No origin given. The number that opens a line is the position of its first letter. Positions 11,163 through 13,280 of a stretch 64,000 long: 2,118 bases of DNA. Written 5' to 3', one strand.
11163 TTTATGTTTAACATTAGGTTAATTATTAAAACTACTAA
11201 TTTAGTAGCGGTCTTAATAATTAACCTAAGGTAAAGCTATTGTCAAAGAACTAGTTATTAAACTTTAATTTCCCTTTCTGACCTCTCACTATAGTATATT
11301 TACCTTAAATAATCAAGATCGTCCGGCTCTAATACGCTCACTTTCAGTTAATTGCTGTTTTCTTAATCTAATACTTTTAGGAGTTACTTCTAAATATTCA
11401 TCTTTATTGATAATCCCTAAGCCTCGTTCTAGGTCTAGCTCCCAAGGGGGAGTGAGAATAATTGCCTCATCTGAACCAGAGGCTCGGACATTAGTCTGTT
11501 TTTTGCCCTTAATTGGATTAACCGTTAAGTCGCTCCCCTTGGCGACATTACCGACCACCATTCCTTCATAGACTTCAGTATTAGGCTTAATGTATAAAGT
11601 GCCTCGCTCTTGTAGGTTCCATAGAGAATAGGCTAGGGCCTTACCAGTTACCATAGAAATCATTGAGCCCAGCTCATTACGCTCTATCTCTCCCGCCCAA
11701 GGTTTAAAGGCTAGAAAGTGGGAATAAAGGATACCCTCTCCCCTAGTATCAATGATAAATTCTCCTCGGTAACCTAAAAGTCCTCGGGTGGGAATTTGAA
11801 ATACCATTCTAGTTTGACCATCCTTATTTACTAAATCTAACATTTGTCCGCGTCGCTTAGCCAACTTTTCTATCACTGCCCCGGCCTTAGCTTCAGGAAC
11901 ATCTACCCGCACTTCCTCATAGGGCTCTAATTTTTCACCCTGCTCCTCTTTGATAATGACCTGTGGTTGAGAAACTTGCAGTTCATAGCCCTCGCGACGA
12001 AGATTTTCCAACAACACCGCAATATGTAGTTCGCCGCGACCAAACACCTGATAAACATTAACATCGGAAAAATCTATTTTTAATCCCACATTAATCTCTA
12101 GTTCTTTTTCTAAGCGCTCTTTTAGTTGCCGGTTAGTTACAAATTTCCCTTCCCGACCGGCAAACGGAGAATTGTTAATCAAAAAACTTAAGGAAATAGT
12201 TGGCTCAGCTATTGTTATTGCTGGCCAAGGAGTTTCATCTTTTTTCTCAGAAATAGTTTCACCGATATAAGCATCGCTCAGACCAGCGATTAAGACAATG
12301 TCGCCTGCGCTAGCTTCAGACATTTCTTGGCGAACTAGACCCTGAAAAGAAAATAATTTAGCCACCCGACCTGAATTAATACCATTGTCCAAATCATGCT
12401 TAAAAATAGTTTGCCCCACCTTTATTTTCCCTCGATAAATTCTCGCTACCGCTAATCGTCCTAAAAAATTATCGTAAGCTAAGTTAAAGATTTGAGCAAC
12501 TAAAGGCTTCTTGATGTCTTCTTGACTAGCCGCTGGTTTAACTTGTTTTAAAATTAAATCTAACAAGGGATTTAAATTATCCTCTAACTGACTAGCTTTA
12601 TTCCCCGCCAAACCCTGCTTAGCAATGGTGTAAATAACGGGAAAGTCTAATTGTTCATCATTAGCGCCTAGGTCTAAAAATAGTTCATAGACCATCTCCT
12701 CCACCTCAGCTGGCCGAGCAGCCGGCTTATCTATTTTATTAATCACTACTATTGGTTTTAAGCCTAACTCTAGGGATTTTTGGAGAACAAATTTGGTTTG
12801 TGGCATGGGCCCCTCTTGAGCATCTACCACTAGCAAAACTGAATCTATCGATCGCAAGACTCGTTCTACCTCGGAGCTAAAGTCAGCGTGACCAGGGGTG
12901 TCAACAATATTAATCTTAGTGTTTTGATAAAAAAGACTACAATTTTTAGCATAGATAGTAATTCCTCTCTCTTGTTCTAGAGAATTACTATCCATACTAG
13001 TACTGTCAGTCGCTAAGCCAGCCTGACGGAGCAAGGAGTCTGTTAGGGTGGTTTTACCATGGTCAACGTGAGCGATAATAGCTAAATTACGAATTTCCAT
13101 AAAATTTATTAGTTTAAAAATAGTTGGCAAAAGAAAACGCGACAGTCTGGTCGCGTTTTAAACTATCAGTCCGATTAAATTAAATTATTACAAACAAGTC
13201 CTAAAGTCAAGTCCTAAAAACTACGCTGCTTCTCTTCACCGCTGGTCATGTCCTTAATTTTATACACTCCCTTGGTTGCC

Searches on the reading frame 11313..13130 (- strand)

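Call 42: search_protein_families(library=pfam, proteins=[window:11313-13130:-], max_evalue=0.00001)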
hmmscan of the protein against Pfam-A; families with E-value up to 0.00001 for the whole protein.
window:11313-13130:- (605 aa): 6 families
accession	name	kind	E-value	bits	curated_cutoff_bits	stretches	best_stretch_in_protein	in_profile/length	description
PF00009.33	GTP_EFTU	-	1.1e-53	182.1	26.5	1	12-197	2-186/188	Elongation factor Tu GTP binding domain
PF21018.2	BipA_C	-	7.1e-42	142.1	23.8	1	488-595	2-109/110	TypA/BipA C-terminal domain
PF00679.30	EFG_C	-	6.2e-19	68.3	27.9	1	400-483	2-86/89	Elongation factor G C-terminus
PF03144.31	GTP_EFTU_D2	-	5.3e-12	46.4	30.3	1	224-293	1-72/73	Elongation factor Tu domain 2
PF22042.2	EF-G_D2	-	5.3e-09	36.5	27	1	211-295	3-83/84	Elongation factor G domain 2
PF01926.29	MMR_HSR1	-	1.7e-06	28.5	21.9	1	17-132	3-113/113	50S ribosome-binding GTPase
